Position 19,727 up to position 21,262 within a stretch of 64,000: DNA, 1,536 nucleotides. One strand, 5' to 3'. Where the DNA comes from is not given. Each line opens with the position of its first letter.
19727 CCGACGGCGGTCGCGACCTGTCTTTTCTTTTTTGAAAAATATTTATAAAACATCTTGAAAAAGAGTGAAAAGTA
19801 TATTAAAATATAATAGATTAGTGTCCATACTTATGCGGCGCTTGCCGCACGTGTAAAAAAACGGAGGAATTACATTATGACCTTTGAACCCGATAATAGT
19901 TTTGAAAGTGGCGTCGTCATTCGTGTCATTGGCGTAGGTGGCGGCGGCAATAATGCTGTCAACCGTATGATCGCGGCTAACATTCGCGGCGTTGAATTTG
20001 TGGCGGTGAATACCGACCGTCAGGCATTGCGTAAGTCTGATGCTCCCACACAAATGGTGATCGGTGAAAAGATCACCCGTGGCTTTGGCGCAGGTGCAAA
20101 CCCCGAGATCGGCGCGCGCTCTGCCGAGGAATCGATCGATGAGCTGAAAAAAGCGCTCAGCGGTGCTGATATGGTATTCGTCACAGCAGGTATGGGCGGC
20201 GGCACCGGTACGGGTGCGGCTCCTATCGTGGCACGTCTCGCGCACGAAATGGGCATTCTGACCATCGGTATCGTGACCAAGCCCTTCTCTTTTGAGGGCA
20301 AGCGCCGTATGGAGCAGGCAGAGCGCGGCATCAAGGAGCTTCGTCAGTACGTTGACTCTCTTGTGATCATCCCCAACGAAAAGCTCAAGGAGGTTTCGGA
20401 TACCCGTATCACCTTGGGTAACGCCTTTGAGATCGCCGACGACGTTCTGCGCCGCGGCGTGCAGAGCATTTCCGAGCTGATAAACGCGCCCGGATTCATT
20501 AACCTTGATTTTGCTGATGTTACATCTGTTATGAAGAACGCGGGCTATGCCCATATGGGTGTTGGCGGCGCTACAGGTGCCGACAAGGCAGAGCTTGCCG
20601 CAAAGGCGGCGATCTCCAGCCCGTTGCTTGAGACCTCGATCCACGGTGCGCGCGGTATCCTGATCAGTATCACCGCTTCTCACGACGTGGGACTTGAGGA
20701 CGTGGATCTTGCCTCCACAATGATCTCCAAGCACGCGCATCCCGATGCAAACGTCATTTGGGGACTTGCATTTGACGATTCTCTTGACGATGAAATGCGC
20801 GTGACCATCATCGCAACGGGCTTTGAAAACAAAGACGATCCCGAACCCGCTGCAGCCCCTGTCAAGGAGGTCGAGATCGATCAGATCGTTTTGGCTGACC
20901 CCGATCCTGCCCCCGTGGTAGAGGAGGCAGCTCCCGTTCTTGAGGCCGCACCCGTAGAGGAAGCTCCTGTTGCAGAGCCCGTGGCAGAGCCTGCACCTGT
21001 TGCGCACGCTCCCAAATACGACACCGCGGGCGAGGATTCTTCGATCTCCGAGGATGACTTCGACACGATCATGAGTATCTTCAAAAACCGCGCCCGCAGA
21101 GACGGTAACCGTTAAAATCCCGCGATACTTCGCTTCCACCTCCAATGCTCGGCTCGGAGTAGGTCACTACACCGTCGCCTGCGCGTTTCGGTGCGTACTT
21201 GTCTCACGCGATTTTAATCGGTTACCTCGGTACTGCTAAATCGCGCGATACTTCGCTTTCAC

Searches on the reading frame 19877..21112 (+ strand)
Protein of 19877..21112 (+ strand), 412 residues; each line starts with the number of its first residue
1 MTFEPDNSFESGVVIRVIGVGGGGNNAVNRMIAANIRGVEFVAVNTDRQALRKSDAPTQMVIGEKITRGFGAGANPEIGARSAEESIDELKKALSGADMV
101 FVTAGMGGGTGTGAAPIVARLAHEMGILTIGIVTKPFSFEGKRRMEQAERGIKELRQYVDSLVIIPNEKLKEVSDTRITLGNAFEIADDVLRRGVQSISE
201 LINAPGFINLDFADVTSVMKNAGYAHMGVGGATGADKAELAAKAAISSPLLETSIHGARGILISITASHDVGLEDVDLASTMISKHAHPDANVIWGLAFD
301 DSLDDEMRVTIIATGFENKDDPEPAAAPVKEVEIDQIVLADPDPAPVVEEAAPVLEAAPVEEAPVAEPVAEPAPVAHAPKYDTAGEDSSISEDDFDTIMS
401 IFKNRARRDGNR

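Call 15: find_homologous_proteins(query=window:19877-21112:+, max_evalue=1e-30)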
Query window:19877-21112:+ (412 aa): 8000 proteins with E <= 1e-30 among 8000 candidates; the best 120 are listed.
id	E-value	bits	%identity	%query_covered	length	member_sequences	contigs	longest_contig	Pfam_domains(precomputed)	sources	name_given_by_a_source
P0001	3.6e-261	884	100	100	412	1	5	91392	PF00091.32,PF12327.14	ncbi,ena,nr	ncbi:MAG: cell division protein FtsZ [Clostridia bacterium]|nr:cell division protein FtsZ [Clostridi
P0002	1.1e-260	883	100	100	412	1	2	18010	PF00091.32,PF12327.14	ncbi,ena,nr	ncbi:MAG: cell division protein FtsZ [Clostridia bacterium]|nr:cell division protein FtsZ [Clostridi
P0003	1.2e-249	846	96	100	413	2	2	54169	PF00091.32,PF12327.14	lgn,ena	-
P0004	4.6e-248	841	96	100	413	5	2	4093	PF00091.32,PF12327.14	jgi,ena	jgi:cell division protein FtsZ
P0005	3.4e-239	812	94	100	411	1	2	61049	PF00091.32,PF12327.14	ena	-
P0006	3.4e-237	805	93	100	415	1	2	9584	PF00091.32,PF12327.14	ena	-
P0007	1.1e-233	794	92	100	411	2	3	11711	PF00091.32,PF12327.14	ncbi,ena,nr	ncbi:MAG: cell division protein FtsZ [Clostridia bacterium]|nr:cell division protein FtsZ [Clostridi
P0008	5.8e-233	791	92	98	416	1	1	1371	PF00091.32,PF12327.14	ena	-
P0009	4.7e-229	779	86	100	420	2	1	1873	PF00091.32,PF12327.14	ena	-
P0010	1.4e-228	777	89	100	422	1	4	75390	PF00091.32,PF12327.14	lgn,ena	-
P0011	1.9e-228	777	86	100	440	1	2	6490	PF00091.32,PF12327.14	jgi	jgi:cell division protein FtsZ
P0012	6.9e-222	755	86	100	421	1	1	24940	PF00091.32,PF12327.14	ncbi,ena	-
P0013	5.9e-220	749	86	100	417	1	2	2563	PF00091.32,PF12327.14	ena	-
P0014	1.4e-218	744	81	99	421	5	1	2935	PF00091.32,PF12327.14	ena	-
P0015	1.9e-218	744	85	100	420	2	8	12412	PF00091.32,PF12327.14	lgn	-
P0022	1.1e-211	721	82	98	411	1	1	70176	PF00091.32,PF12327.14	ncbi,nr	ncbi:MAG: cell division protein FtsZ [Clostridia bacterium]|nr:cell division protein FtsZ [Clostridi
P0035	7.1e-207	706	82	99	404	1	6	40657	PF00091.32,PF12327.14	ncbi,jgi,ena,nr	ncbi:MAG: cell division protein FtsZ [Ruminococcaceae bacterium]|nr:cell division protein FtsZ [Osci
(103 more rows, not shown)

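Call 16: search_protein_families(library=pfam, proteins=[window:19877-21112:+])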
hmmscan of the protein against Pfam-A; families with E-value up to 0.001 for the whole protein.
window:19877-21112:+ (412 aa): 2 families
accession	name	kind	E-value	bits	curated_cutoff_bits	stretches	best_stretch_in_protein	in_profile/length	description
PF00091.31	Tubulin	-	3.6e-52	177.8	33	1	15-174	2-189/190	Tubulin/FtsZ family, GTPase domain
PF12327.13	FtsZ_C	-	1.5e-32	112.2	27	1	223-317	1-95/95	FtsZ family, C-terminal domain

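Call 17: find_encoding_contigs(protein=P0001, flank=3000, max_places=6)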
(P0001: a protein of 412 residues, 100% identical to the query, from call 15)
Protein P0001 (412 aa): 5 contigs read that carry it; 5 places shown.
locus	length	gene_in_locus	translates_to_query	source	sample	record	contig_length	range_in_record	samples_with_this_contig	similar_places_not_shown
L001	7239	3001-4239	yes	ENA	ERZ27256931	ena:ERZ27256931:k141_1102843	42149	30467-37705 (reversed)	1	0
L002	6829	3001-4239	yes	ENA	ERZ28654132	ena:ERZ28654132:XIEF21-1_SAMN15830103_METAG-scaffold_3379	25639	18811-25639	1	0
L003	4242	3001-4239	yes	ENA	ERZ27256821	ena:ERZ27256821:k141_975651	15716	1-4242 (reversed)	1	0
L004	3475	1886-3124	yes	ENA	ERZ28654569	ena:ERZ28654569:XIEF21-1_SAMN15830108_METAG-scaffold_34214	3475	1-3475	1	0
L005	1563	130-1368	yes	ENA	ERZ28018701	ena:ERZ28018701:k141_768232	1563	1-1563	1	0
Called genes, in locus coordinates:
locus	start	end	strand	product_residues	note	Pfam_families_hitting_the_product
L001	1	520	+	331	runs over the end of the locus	PF00953:Glycos_transf_4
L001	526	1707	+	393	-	PF01098:FTSW_RODA_SPOVE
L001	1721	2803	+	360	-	PF03033:Glyco_transf_28, PF04101:Glyco_tran_28_C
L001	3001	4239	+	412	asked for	PF00091:Tubulin, PF12327:FtsZ_C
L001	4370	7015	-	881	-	PF01411:tRNA-synt_2c, PF07973:tRNA_SAD, PF02272:DHHA1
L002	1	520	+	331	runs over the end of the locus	PF00953:Glycos_transf_4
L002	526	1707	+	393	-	PF01098:FTSW_RODA_SPOVE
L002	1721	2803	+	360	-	PF03033:Glyco_transf_28, PF04101:Glyco_tran_28_C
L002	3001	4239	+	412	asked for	PF00091:Tubulin, PF12327:FtsZ_C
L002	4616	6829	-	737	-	?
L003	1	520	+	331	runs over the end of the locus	PF00953:Glycos_transf_4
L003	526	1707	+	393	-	PF01098:FTSW_RODA_SPOVE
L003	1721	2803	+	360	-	PF03033:Glyco_transf_28, PF04101:Glyco_tran_28_C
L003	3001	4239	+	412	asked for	PF00091:Tubulin, PF12327:FtsZ_C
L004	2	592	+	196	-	?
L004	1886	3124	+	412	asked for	PF00091:Tubulin, PF12327:FtsZ_C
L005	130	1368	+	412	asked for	PF00091:Tubulin, PF12327:FtsZ_C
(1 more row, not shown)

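Call 18: find_encoding_contigs(protein=P0003, flank=3000, max_places=4)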
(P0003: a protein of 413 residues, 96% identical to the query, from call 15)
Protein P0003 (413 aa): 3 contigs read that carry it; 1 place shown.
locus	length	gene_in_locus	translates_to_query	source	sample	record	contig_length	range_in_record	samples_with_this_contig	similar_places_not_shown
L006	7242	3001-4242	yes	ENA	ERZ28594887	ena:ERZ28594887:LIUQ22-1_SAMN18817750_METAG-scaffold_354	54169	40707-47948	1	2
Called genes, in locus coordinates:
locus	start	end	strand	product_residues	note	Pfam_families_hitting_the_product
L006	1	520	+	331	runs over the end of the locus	PF00953:Glycos_transf_4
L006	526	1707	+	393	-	PF01098:FTSW_RODA_SPOVE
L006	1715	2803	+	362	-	PF03033:Glyco_transf_28, PF04101:Glyco_tran_28_C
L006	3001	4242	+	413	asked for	PF00091:Tubulin, PF12327:FtsZ_C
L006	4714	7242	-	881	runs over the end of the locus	PF01411:tRNA-synt_2c, PF07973:tRNA_SAD, PF02272:DHHA1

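Call 19: find_encoding_contigs(protein=P0005, flank=3000, max_places=4)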
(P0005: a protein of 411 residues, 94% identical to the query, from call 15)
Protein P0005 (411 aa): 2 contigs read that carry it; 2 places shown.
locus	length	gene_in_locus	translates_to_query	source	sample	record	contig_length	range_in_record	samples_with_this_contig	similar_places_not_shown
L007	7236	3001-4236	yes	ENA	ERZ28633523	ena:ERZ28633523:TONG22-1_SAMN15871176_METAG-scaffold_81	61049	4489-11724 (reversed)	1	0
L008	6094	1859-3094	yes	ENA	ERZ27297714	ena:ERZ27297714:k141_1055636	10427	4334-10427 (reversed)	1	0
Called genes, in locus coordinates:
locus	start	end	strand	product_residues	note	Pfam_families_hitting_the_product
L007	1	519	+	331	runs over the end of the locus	PF00953:Glycos_transf_4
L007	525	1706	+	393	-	PF01098:FTSW_RODA_SPOVE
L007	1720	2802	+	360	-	PF03033:Glyco_transf_28, PF04101:Glyco_tran_28_C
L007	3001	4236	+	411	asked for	PF00091:Tubulin, PF12327:FtsZ_C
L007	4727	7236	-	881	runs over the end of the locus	PF01411:tRNA-synt_2c, PF07973:tRNA_SAD, PF02272:DHHA1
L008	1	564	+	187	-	?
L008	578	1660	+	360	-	PF03033:Glyco_transf_28, PF04101:Glyco_tran_28_C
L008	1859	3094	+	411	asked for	PF00091:Tubulin, PF12327:FtsZ_C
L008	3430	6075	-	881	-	PF01411:tRNA-synt_2c, PF07973:tRNA_SAD, PF02272:DHHA1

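Call 22: find_encoding_contigs(protein=P0007, flank=3000, max_places=4)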
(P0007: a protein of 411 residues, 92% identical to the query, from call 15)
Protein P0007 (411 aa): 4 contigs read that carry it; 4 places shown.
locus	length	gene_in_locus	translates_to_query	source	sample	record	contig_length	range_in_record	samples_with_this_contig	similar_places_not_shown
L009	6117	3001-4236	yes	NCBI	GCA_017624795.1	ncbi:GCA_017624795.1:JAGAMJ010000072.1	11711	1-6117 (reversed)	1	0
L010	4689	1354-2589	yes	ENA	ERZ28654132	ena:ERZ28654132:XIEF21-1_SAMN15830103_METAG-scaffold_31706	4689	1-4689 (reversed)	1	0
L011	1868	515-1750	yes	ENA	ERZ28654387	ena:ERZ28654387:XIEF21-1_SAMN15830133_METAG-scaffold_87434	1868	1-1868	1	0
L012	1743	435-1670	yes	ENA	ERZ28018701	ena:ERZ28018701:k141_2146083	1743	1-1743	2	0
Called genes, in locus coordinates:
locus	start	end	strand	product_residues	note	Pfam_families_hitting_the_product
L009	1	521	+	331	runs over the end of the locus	PF00953:Glycos_transf_4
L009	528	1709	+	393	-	PF01098:FTSW_RODA_SPOVE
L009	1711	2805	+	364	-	PF03033:Glyco_transf_28, PF04101:Glyco_tran_28_C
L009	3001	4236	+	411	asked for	PF00091:Tubulin, PF12327:FtsZ_C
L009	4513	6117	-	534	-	PF01411:tRNA-synt_2c, PF07973:tRNA_SAD, PF02272:DHHA1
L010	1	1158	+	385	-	?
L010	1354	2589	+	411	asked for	PF00091:Tubulin, PF12327:FtsZ_C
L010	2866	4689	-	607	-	?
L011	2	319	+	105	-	?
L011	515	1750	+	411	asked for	PF00091:Tubulin, PF12327:FtsZ_C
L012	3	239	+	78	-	?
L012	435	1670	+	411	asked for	PF00091:Tubulin, PF12327:FtsZ_C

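Call 23: find_encoding_contigs(protein=P0010, flank=3000, max_places=4)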
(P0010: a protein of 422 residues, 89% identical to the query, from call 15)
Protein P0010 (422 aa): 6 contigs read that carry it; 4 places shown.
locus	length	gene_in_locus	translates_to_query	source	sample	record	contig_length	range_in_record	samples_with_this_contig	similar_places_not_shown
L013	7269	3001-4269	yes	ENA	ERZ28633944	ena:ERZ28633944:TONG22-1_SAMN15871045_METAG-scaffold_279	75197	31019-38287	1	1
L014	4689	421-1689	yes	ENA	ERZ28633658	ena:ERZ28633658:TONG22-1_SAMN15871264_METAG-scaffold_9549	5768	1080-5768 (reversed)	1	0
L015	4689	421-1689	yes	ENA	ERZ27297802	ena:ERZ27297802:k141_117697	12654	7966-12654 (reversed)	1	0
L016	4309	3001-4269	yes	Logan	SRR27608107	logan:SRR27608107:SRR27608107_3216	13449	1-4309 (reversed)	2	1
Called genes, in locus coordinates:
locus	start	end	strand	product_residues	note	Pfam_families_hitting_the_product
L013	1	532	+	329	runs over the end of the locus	PF10555:MraY_sig1 (weak), PF00953:Glycos_transf_4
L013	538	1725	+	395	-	PF01098:FTSW_RODA_SPOVE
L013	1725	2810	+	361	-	PF03033:Glyco_transf_28, PF04101:Glyco_tran_28_C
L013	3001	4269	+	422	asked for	PF00091:Tubulin, PF12327:FtsZ_C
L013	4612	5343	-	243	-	PF08220:HTH_DeoR (weak), PF00455:DeoRC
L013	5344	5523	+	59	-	-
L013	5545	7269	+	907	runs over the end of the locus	PF02837:Glyco_hydro_2_N, PF22666:Glyco_hydro_2_N2, PF00703:Glyco_hydro_2, PF02836:Glyco_hydro_2_C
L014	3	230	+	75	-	?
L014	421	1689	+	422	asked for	PF00091:Tubulin, PF12327:FtsZ_C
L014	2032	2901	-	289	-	PF08220:HTH_DeoR (weak), PF00455:DeoRC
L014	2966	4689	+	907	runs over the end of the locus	PF02837:Glyco_hydro_2_N, PF22666:Glyco_hydro_2_N2, PF00703:Glyco_hydro_2, PF02836:Glyco_hydro_2_C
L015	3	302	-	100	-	?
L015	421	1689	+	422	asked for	PF00091:Tubulin, PF12327:FtsZ_C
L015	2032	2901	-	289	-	PF08220:HTH_DeoR (weak), PF00455:DeoRC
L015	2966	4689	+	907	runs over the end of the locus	PF02837:Glyco_hydro_2_N, PF22666:Glyco_hydro_2_N2, PF00703:Glyco_hydro_2, PF02836:Glyco_hydro_2_C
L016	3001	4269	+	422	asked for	PF00091:Tubulin, PF12327:FtsZ_C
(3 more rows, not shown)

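Call 24: find_encoding_contigs(protein=P0012, flank=3000, max_places=3)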
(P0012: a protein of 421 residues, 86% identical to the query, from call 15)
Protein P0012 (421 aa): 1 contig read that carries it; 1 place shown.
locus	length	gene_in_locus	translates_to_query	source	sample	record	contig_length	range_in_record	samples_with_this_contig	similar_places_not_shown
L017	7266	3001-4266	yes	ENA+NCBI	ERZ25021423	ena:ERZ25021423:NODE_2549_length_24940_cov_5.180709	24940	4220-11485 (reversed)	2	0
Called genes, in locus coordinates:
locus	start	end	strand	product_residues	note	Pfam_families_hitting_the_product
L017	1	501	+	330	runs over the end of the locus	PF00953:Glycos_transf_4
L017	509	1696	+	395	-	PF01098:FTSW_RODA_SPOVE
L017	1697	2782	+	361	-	PF03033:Glyco_transf_28, PF04101:Glyco_tran_28_C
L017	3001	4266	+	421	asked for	PF00091:Tubulin, PF12327:FtsZ_C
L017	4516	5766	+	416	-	PF13306:LRR_5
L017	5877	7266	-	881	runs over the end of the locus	PF01411:tRNA-synt_2c, PF07973:tRNA_SAD, PF02272:DHHA1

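Call 41: find_related_loci(query=window:19877-21112:+, collection=metagenome_contigs, flank=2500)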
Query window:19877-21112:+ (412 aa) in metagenome_contigs; peptide patterns used: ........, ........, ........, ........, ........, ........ (x = any residue, [..] = any of these).
600 stretches matched a pattern (row limit reached: there are more); 595 encode a relative of the query (tblastn E <= 1e-3); the best 80 are kept; 80 distinct loci.
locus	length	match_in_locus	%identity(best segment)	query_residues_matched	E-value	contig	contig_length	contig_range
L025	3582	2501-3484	89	1-328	4e-173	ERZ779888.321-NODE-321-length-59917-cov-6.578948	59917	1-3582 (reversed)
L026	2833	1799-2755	80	1-319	6e-160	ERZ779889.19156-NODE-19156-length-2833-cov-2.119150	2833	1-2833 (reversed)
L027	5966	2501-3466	73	1-322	2e-141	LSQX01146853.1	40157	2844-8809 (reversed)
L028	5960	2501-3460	70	1-321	2e-131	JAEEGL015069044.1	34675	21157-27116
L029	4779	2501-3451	65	1-317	2e-124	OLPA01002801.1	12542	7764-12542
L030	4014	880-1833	65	1-318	2e-126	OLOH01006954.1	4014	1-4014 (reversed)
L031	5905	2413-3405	61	1-331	8e-122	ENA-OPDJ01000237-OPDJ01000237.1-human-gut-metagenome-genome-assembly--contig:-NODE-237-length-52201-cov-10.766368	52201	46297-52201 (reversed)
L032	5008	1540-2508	63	1-323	2e-122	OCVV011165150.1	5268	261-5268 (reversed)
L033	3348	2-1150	55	23-405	4e-125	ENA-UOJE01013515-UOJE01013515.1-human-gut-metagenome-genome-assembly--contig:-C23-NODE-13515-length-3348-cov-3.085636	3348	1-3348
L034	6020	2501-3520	60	1-336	3e-121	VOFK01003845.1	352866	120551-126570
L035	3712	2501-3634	54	1-405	2e-120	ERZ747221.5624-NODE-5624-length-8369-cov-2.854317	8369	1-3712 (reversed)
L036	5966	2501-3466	67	1-322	6e-120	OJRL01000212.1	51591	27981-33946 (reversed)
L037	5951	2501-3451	63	1-317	1e-119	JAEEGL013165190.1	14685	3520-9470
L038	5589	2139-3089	63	1-317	2e-119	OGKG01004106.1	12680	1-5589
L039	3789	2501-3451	63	1-317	4e-121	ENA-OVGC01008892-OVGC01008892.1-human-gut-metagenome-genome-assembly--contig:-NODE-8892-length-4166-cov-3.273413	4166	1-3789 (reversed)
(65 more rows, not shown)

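Call 43: find_encoding_contigs(protein=P0015, flank=2000, max_places=8)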
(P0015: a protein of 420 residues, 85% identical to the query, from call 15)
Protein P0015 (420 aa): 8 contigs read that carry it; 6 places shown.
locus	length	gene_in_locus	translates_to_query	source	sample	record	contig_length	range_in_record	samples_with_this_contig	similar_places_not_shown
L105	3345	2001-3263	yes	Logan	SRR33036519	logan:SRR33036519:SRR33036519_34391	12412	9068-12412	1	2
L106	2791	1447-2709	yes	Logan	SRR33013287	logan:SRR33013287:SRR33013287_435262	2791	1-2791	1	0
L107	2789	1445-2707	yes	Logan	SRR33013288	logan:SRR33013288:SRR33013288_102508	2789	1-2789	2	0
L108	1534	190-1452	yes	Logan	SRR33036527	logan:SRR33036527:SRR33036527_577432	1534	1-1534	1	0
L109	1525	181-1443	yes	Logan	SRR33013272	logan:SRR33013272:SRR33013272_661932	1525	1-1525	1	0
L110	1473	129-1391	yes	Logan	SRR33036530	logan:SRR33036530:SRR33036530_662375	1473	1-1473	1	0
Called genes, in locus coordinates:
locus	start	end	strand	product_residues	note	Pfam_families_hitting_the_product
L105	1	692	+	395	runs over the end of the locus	PF01098:FTSW_RODA_SPOVE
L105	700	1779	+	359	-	PF03033:Glyco_transf_28, PF04101:Glyco_tran_28_C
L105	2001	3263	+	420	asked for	PF00091:Tubulin, PF12327:FtsZ_C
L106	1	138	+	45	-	?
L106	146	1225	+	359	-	PF03033:Glyco_transf_28, PF04101:Glyco_tran_28_C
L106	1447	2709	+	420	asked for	PF00091:Tubulin, PF12327:FtsZ_C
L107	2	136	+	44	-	?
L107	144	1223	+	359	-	PF03033:Glyco_transf_28, PF04101:Glyco_tran_28_C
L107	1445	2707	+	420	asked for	PF00091:Tubulin, PF12327:FtsZ_C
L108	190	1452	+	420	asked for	PF00091:Tubulin, PF12327:FtsZ_C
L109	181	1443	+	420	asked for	PF00091:Tubulin, PF12327:FtsZ_C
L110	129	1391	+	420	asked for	PF00091:Tubulin, PF12327:FtsZ_C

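Call 44: find_encoding_contigs(protein=P0022, flank=2000, max_places=3)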
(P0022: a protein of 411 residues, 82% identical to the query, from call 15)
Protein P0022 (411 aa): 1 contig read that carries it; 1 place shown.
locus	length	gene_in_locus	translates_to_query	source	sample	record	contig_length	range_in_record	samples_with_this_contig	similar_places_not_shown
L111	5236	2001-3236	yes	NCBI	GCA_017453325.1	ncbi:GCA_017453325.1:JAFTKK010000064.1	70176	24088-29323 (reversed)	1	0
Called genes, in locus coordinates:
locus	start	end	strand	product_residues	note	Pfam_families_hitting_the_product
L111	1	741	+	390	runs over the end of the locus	PF01098:FTSW_RODA_SPOVE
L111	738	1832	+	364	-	PF03033:Glyco_transf_28, PF04101:Glyco_tran_28_C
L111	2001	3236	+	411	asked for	PF00091:Tubulin, PF12327:FtsZ_C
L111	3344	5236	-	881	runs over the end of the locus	PF01411:tRNA-synt_2c, PF07973:tRNA_SAD, PF02272:DHHA1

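Call 45: find_encoding_contigs(protein=P0035, flank=2000, max_places=6)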
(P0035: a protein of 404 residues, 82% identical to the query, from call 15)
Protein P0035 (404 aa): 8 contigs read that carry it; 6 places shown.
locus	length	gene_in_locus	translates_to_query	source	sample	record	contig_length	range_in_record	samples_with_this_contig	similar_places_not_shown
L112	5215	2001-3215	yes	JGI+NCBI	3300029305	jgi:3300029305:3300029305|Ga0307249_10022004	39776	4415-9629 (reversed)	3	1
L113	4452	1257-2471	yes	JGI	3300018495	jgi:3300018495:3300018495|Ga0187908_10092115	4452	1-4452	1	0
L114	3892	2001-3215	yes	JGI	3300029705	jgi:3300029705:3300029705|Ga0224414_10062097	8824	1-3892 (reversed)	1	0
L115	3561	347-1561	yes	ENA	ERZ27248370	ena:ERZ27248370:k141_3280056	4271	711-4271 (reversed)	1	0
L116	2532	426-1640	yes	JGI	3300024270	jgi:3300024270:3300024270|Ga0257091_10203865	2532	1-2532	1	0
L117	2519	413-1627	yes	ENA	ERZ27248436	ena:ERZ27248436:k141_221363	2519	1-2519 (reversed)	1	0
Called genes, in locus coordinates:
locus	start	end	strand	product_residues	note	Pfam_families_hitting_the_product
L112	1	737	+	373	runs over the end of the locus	PF01098:FTSW_RODA_SPOVE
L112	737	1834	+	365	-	PF03033:Glyco_transf_28, PF04101:Glyco_tran_28_C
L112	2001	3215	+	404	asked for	PF00091:Tubulin, PF12327:FtsZ_C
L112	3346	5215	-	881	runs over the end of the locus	PF01411:tRNA-synt_2c, PF07973:tRNA_SAD, PF02272:DHHA1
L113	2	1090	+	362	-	PF03033:Glyco_transf_28, PF04101:Glyco_tran_28_C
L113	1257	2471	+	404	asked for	PF00091:Tubulin, PF12327:FtsZ_C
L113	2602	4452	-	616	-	?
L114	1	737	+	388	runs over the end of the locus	PF01098:FTSW_RODA_SPOVE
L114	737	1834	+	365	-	PF03033:Glyco_transf_28, PF04101:Glyco_tran_28_C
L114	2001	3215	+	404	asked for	PF00091:Tubulin, PF12327:FtsZ_C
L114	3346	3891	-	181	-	?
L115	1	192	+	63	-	?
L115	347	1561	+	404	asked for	PF00091:Tubulin, PF12327:FtsZ_C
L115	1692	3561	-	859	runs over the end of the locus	?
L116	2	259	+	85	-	?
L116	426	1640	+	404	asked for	PF00091:Tubulin, PF12327:FtsZ_C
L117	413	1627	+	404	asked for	PF00091:Tubulin, PF12327:FtsZ_C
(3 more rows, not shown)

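Call 64: find_encoding_contigs(protein=P0006, flank=1500, max_places=4)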
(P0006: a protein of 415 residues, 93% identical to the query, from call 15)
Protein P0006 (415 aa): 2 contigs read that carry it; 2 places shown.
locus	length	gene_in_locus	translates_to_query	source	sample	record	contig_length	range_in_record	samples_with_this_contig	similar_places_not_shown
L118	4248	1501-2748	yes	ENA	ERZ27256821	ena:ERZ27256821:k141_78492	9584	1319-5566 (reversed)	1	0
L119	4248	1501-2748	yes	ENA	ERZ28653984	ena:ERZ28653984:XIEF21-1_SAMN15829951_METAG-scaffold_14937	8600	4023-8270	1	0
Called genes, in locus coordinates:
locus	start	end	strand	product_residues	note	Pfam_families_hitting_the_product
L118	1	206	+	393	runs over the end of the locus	PF01098:FTSW_RODA_SPOVE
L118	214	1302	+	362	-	PF03033:Glyco_transf_28, PF04101:Glyco_tran_28_C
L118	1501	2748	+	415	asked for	PF00091:Tubulin, PF12327:FtsZ_C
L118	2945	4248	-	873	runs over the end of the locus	?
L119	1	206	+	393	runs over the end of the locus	PF01098:FTSW_RODA_SPOVE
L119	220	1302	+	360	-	PF03033:Glyco_transf_28, PF04101:Glyco_tran_28_C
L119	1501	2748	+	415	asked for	PF00091:Tubulin, PF12327:FtsZ_C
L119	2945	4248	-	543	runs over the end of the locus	?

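Call 65: find_encoding_contigs(protein=P0011, flank=1500, max_places=4)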
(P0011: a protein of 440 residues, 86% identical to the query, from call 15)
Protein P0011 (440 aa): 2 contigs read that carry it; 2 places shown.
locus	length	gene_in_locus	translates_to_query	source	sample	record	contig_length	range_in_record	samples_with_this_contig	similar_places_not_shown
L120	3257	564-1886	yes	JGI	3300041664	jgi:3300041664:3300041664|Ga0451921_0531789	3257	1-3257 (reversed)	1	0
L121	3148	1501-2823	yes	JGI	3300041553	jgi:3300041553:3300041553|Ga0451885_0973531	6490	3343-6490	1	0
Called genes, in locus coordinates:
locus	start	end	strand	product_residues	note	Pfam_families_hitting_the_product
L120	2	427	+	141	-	?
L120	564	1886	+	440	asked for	PF00091:Tubulin, PF12327:FtsZ_C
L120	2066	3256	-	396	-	?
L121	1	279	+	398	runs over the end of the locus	PF01098:FTSW_RODA_SPOVE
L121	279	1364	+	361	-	PF03033:Glyco_transf_28, PF04101:Glyco_tran_28_C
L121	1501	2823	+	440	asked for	PF00091:Tubulin, PF12327:FtsZ_C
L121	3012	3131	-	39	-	PF02272:DHHA1 (weak)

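Call 66: find_encoding_contigs(protein=P0002, flank=1500, max_places=4)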
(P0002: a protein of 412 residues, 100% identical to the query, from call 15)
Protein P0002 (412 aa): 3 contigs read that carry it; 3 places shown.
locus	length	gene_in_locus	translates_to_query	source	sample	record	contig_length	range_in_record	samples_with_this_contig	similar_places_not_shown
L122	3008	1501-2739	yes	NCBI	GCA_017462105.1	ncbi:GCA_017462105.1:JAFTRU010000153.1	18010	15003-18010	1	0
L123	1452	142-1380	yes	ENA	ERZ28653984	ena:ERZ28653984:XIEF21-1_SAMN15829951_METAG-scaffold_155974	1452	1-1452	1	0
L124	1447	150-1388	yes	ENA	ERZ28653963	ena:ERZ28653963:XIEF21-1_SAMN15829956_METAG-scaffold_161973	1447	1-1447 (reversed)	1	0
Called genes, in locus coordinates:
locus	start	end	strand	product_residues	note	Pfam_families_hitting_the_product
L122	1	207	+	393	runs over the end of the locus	PF01098:FTSW_RODA_SPOVE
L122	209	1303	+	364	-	PF03033:Glyco_transf_28, PF04101:Glyco_tran_28_C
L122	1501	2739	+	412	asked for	PF00091:Tubulin, PF12327:FtsZ_C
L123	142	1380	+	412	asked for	PF00091:Tubulin, PF12327:FtsZ_C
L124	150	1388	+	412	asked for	PF00091:Tubulin, PF12327:FtsZ_C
